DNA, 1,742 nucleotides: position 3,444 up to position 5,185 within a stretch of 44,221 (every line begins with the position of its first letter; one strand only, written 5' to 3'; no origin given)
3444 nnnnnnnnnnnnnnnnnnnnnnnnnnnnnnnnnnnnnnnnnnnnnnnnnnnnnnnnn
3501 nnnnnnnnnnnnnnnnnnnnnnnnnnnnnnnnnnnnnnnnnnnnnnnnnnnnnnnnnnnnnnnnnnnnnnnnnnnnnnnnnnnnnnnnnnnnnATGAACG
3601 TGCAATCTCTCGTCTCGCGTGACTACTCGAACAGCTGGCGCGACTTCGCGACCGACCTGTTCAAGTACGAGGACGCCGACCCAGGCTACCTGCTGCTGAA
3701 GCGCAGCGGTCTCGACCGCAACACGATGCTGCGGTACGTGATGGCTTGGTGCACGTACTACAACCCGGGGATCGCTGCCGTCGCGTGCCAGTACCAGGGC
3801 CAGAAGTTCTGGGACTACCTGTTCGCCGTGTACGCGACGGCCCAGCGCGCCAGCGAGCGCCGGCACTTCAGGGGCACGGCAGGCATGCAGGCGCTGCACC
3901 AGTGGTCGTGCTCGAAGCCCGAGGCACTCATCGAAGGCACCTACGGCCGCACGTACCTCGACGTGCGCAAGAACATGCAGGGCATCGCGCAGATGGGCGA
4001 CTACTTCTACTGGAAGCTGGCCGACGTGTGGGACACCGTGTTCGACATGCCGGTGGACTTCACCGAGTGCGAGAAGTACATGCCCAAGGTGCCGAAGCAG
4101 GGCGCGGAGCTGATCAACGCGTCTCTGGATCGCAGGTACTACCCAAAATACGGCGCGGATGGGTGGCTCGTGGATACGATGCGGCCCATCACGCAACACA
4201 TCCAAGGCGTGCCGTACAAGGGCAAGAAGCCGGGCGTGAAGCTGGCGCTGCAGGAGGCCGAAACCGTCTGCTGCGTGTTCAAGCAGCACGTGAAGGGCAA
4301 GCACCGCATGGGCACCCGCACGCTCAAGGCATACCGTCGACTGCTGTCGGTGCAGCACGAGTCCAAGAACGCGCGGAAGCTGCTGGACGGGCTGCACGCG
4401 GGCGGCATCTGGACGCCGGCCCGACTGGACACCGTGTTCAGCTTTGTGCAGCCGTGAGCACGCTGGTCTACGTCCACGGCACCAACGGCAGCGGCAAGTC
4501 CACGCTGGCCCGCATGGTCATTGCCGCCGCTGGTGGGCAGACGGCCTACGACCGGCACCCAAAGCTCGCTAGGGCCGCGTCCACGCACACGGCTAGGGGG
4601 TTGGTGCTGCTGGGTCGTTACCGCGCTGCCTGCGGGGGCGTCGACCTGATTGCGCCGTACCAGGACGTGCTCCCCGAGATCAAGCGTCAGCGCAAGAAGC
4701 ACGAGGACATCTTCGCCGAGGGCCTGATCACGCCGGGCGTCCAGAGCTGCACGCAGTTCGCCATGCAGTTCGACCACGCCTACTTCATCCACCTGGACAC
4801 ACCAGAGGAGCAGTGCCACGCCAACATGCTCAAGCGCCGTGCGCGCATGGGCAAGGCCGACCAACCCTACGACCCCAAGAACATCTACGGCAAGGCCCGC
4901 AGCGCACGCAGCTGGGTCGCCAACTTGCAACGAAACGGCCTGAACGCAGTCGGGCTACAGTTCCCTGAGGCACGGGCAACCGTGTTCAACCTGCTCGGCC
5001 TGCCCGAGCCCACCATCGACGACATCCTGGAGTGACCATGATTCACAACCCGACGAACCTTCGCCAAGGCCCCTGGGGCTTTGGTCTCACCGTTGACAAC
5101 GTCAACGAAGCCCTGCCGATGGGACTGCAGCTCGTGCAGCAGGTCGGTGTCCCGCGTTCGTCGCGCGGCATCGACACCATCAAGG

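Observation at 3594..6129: Compact candidate thymidine-hypermodification core in a small siphovirus (aGPT-Pplase-like + P-loop kinase + ThyA-fold enzyme)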

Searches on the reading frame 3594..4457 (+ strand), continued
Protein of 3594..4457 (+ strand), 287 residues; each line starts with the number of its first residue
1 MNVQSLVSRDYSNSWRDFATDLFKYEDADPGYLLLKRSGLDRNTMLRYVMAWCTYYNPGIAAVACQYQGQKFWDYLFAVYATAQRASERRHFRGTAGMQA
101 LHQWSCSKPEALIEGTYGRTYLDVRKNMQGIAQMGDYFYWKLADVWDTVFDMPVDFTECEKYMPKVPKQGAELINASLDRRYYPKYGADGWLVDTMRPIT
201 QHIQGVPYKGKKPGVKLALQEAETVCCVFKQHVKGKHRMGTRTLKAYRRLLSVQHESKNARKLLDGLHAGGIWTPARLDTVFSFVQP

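Call 54: get_annotated_region(hit=H184, flank=300)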
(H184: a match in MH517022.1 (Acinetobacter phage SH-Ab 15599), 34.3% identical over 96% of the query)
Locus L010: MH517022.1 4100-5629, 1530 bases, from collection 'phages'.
description: Acinetobacter phage SH-Ab 15599, complete genome.
organism: Acinetobacter phage SH-Ab 15599 (NCBI taxid 2202135)
taxonomy: Viruses; Duplodnaviria; Heunggongvirae; Uroviricota; Caudoviricetes; Ackermannviridae
host: Acinetobacter baumannii 15599; source: sewage; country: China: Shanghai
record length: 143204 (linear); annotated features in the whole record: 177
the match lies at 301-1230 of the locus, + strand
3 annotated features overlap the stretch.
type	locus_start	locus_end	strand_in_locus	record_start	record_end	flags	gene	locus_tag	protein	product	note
CDS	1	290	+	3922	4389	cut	-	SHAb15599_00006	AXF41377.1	hypothetical protein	T4-LIKE GC: 168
CDS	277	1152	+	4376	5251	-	-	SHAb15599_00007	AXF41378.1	hypothetical protein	similar to YP_001294559.1 hypothetical protein ORF051 [Pseudomonas phage M6] & YP_001595833.1 hypothetical protein ...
CDS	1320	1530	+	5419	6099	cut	-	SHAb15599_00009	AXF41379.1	hypothetical protein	-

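Call 55: get_annotated_region(hit=H228, flank=300)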
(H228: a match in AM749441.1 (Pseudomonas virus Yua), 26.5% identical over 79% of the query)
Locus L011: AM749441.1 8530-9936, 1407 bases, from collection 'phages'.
description: Pseudomonas phage YuA, complete genome.
organism: Pseudomonas virus Yua (NCBI taxid 462590)
taxonomy: Viruses; Duplodnaviria; Heunggongvirae; Uroviricota; Caudoviricetes; Mesyanzhinovviridae; Rabinowitzvirinae; Yuavirus
host: Pseudomonas aeruginosa; source: water sample from local pond; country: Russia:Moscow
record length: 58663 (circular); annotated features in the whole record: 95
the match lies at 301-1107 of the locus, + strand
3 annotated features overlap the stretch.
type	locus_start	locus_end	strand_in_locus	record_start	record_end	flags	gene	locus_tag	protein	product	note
CDS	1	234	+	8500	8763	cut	gp09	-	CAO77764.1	hypothetical protein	-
CDS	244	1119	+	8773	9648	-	gp10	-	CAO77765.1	hypothetical protein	-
CDS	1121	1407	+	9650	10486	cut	gp11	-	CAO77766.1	hypothetical protein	-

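Call 99: search_protein_families(library=ncbifam, proteins=[window:3594-4457:+], max_evalue=0.01)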
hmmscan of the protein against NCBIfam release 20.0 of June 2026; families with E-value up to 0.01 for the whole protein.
window:3594-4457:+ (287 aa): 0 families

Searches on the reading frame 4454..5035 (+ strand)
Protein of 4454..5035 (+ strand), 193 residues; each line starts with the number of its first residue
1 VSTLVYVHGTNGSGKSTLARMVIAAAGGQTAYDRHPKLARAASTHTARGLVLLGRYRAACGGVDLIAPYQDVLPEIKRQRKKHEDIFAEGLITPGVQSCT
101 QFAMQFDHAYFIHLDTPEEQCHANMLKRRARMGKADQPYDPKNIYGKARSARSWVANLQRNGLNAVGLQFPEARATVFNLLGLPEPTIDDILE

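Call 3: search_protein_families(library=pfam, proteins=[window:4454-5035:+], max_evalue=0.1)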
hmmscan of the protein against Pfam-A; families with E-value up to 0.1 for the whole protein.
window:4454-5035:+ (193 aa): 15 families
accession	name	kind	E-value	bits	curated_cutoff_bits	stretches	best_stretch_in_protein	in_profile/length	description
PF13671.12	AAA_33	-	8.7e-05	23.3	27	1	4-27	1-24/143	AAA domain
PF13191.12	AAA_16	-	0.0017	19.3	32.6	1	4-47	26-75/167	AAA ATPase domain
PF00005.33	ABC_tran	-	0.003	18.6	25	1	4-25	13-34/137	ABC transporter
PF13238.12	AAA_18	-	0.0083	17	29.4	1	6-129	2-112/128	AAA domain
PF18748.7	HMUDK_HMUD1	-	0.0087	16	27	1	3-124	18-143/196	5-hmdU DNA kinase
PF05729.18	NACHT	-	0.0096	16.2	26.7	1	4-28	2-26/167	NACHT domain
PF13207.12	AAA_17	-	0.011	16.4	27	0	106-136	100-130/136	AAA domain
PF13476.12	AAA_23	-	0.013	16.6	27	1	4-34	21-51/201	AAA domain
PF13401.12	AAA_22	-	0.015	16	27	1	4-28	7-31/130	AAA domain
PF24883.2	NPHP3_N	-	0.026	15.2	24.8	1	2-24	22-44/164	Nephrocystin 3, N-terminal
PF00910.28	RNA_helicase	-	0.046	14.7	21.5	1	5-35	1-31/105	RNA helicase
PF20720.3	nSTAND3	-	0.061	13.5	27.2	0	4-26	19-41/155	Novel STAND NTPase 3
PF00004.35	AAA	-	0.078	13.9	21.2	0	5-27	1-23/131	ATPase family associated with various cellular activities (AAA)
PF13555.12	AAA_29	-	0.079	13.2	27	0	6-18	26-38/61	P-loop containing region of AAA domain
PF00931.28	NB-ARC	-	0.093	12.4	23.5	0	4-34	20-51/248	NB-ARC domain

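Call 4: search_protein_families(library=phrogs, proteins=[window:4454-5035:+], max_evalue=0.01)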
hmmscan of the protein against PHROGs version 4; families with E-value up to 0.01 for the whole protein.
window:4454-5035:+ (193 aa): 3 families
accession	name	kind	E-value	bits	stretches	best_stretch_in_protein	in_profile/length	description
phrog_800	-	head and packaging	9e-19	68.4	1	3-165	33-193/511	terminase small subunit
phrog_761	-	other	5.6e-05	23.9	0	1-35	18-55/362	thymidylate kinase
phrog_293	-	moron, auxiliary metabolic gene and host takeover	0.0061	15.6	0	5-24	166-185/1058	ABC transporter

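Call 16: search_dna_similar(query=window:4454-5035:+, collection=phages, mode=protein, max_rows=40, max_evalue=0.001)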
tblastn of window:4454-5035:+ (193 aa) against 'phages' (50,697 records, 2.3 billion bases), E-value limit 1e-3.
Records with a match: 26; places in all: 26; records where one place covers at least 80% of the query: 22.
Best place of each record, by identity: <60% 26.
By first word of the organism name: Pseudomonas 17; Rhodoferax 2; Delftia 2; Caudoviricetes 1; Bacteriophage 1; phage 1; Acinetobacter 1; Pseudanabaena 1.
By host as written in the record: Pseudomonas aeruginosa 11; - 3; Pseudomonas sp. 3; Rhodoferax sp. IMCC26218 2; Delftia acidovorans 2; Pseudomonas aeruginosa PA14 1; Pseudomonas aeruginosa PAO-1 1; Pseudomonas luteola 1; and 2 more.
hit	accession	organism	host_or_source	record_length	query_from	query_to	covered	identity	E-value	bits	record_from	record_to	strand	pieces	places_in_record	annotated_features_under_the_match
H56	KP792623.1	Rhodoferax phage P26218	Rhodoferax sp. IMCC26218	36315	1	192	99%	52.3%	1e-54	192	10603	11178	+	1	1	hypothetical protein (x2)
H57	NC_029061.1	Rhodoferax phage P26218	Rhodoferax sp. IMCC26218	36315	1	192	99%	52.3%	1e-54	192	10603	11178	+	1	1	terminase small subunit | hypothetical protein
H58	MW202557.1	Caudoviricetes sp.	Manatee Spring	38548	1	192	99%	51.8%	2e-55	193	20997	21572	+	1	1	deoxyguanosine kinase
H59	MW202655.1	Bacteriophage sp.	Manatee Spring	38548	1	192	99%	51.8%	2e-55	193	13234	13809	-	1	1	deoxyguanosine kinase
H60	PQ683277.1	phage Simon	raw sewage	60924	3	181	93%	30.5%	7e-14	75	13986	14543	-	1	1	record has no annotation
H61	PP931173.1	Pseudomonas phage PAKlein3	Pseudomonas aeruginosa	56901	4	181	92%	29.3%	1e-9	62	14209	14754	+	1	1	terminase small subunit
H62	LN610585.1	Pseudomonas phage vB_PaeS_PAO1_Ab20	Pseudomonas aeruginosa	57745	4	181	92%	29.3%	1e-8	59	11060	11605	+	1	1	record has no annotation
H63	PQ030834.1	Pseudomonas phage phiW8-1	Pseudomonas aeruginosa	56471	4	181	92%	29.3%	1e-8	59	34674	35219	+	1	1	record has no annotation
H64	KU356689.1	Pseudomonas phage ZC01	Pseudomonas aeruginosa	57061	4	181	92%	28.7%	4e-8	58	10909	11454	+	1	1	hypothetical protein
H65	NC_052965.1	Pseudomonas phage ZC01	Pseudomonas aeruginosa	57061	4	181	92%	28.7%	4e-8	58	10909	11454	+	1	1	terminase small subunit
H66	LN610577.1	Pseudomonas phage vB_PaeS_PAO1_Ab18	Pseudomonas aeruginosa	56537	4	181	92%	28.7%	5e-8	57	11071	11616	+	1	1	ORF12: hypothetical protein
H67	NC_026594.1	Pseudomonas phage vB_PaeS_PAO1_Ab18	Pseudomonas aeruginosa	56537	4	181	92%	28.7%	5e-8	57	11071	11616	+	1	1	ORF12: terminase small subunit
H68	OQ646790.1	Pseudomonas phage PA_LZ03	Pseudomonas aeruginosa PA14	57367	4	181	92%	28.7%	1e-7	57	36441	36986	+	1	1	hypothetical protein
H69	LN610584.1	Pseudomonas phage vB_PaeS_PAO1_Ab19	Pseudomonas aeruginosa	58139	4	181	92%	28.7%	1e-7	56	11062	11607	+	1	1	record has no annotation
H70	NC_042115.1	Pseudomonas phage vB_PaeS_PAO1_Ab19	Pseudomonas aeruginosa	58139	4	181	92%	28.7%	1e-7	56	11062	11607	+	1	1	terminase small subunit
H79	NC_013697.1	Delftia phage PhiW-14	Delftia acidovorans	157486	4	149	76%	28.0%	3e-6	52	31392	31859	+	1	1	37: terminase small subunit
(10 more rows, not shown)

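Call 27: search_solved_structures(query=window:4454-5035:+, max_evalue=1, show_alignments=2)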
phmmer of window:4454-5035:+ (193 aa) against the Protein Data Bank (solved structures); distinct sequences matched with E-value up to 1: 7.
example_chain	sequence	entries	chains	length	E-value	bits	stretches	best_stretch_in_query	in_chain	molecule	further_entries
3cmu_A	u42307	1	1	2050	1.9e-06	31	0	2-27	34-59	Protein recA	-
3cmt_A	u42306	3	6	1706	2.1e-05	27.6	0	2-27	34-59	Protein recA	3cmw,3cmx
3cmv_A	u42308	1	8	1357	0.00036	23.6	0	2-27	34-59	Protein recA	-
6c2u_A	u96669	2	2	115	0.055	16.5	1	4-33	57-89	phosphate-loop protein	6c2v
8wdb_D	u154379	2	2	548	0.33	13.9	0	3-25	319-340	Probable dipeptide-transport ATP-binding protein ABC transporter DppD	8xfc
8wd9_D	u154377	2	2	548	0.34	13.9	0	3-25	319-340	Probable dipeptide-transport ATP-binding protein ABC transporter DppD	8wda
3qq6_A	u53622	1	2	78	0.62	13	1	121-179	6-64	HTH-type transcriptional regulator sinR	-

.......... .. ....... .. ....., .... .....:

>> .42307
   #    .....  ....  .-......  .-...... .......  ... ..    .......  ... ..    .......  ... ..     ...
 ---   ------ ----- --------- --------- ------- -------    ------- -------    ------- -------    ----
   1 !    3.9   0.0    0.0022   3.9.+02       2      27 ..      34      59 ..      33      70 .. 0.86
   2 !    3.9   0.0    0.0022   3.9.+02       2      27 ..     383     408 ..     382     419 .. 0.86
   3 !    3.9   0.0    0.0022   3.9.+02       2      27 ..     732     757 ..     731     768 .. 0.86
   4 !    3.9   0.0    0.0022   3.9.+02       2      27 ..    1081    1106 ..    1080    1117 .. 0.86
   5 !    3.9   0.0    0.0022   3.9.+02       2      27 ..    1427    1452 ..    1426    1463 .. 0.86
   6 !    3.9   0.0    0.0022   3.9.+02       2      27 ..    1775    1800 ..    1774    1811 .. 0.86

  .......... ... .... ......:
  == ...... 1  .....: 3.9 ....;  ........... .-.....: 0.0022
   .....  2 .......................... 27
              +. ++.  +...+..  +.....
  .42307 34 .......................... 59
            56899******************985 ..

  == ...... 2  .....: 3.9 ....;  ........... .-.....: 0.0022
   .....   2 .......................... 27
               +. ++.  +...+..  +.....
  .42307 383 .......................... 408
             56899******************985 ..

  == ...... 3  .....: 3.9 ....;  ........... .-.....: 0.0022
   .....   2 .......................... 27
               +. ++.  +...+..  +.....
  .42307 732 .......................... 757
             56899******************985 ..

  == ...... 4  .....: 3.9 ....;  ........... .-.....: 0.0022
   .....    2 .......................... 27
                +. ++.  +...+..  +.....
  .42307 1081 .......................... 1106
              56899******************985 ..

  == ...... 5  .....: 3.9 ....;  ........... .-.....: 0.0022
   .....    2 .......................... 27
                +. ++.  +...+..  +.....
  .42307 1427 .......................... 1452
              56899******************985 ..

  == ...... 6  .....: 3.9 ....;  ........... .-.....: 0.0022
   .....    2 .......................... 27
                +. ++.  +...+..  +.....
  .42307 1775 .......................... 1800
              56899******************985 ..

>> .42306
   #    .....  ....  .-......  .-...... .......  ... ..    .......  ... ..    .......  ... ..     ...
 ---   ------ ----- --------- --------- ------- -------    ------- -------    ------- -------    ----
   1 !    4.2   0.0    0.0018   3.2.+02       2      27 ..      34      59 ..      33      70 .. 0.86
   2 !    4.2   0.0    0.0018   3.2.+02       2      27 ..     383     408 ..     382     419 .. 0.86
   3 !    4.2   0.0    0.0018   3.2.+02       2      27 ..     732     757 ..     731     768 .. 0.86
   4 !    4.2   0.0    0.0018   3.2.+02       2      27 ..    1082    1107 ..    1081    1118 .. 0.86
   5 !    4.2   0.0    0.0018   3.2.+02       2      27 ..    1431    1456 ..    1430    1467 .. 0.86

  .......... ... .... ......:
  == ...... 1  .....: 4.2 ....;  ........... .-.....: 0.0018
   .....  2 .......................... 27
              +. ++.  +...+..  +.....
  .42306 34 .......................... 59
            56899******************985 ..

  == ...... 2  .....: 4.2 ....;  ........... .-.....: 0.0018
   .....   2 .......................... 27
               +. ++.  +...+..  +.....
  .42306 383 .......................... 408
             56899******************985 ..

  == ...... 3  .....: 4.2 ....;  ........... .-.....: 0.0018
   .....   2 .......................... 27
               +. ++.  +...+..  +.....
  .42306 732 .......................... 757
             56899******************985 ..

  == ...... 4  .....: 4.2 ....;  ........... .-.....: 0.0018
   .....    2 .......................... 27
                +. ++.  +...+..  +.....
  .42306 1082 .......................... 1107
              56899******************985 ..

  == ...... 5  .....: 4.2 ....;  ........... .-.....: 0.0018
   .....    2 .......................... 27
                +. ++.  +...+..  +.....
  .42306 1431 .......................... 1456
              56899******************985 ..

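Call 51: get_annotated_region(hit=H79, flank=1500)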
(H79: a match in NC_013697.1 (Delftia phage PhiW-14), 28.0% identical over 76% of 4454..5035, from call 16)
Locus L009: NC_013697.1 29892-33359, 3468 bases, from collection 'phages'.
description: Delftia phage PhiW-14, complete genome.
organism: Delftia phage PhiW-14 (NCBI taxid 665032)
taxonomy: Viruses; Duplodnaviria; Heunggongvirae; Uroviricota; Caudoviricetes; Ionavirus; Ionavirus W14
host: Delftia acidovorans; source: -; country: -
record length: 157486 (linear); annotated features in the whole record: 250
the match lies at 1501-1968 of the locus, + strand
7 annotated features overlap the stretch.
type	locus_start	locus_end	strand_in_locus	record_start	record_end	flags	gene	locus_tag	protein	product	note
CDS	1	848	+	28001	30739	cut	34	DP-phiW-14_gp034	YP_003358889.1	DNA polymerase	similar to YP_214414.1 T4-like DNA polymerase [Prochlorococcus phage P-SSM2] & YP_717843.1 DNA polymerase ...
CDS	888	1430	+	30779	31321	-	35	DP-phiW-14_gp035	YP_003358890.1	hypothetical protein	contains 1 transmembrane domain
CDS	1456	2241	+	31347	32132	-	37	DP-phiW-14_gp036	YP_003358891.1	terminase small subunit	similar to YP_001595836.1 hypothetical protein [Pseudomonas phage YuA] & YP_001294562.1 hypothetical protein ORF054 ...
CDS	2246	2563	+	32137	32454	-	38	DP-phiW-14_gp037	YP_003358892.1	hypothetical protein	-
regulatory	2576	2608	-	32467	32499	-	-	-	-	terminator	rho-independent terminator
regulatory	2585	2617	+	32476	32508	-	-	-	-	terminator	rho-independent terminator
CDS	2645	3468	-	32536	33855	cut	39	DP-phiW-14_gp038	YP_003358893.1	gp23 major head protein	similar to YP_214367.1 T4-like major capsid protein [Prochlorococcus phage P-SSM2] & YP_195142.1 major capsid protein ...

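Call 85: search_protein_families(library=pfam, alignment_id=A8, max_evalue=0.01)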
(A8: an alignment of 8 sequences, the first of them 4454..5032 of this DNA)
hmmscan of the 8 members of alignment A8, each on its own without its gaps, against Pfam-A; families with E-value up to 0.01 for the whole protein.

A. member 1, window:4454-5032:+ (193 aa): 6 families
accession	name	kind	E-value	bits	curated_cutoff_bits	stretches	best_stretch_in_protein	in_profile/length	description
PF13671.12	AAA_33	-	8.7e-05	23.3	27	0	4-27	1-24/143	AAA domain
PF13191.12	AAA_16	-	0.0017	19.3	32.6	1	4-47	26-75/167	AAA ATPase domain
PF00005.33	ABC_tran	-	0.003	18.6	25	1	4-25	13-34/137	ABC transporter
PF13238.12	AAA_18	-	0.0083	17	29.4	0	6-129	2-112/128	AAA domain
PF18748.7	HMUDK_HMUD1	-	0.0087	16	27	0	3-124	18-143/196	5-hmdU DNA kinase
PF05729.18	NACHT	-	0.0096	16.2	26.7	0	4-28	2-26/167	NACHT domain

B. families by the number of members that match (of 8 scanned): 10 families
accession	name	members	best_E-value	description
PF13191.12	AAA_16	8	2.4e-05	AAA ATPase domain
PF13671.12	AAA_33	8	2.6e-05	AAA domain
PF13476.12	AAA_23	7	0.00075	AAA domain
PF18748.7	HMUDK_HMUD1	6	3.1e-07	5-hmdU DNA kinase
PF00005.33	ABC_tran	6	0.0011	ABC transporter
PF13238.12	AAA_18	5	0.0061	AAA domain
PF05729.18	NACHT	4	0.0032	NACHT domain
PF13207.12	AAA_17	1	0.0021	AAA domain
PF13401.12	AAA_22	1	0.0024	AAA domain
PF01712.25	dNK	1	0.0049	Deoxynucleoside kinase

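Call 99: search_protein_families(library=ncbifam, proteins=[window:4454-5035:+], max_evalue=0.01)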
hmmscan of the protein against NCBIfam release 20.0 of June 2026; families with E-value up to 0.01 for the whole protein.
window:4454-5035:+ (193 aa): 2 families
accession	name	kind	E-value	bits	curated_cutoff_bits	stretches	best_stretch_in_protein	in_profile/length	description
NF040873.1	AztA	equivalog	0.0044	16.6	220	1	3-23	19-39/191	zinc ABC transporter ATP-binding protein AztA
TIGR04520.1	ECF_ATPase_1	equivalog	0.0096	15.4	315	0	5-24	31-50/269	energy-coupling factor transporter ATPase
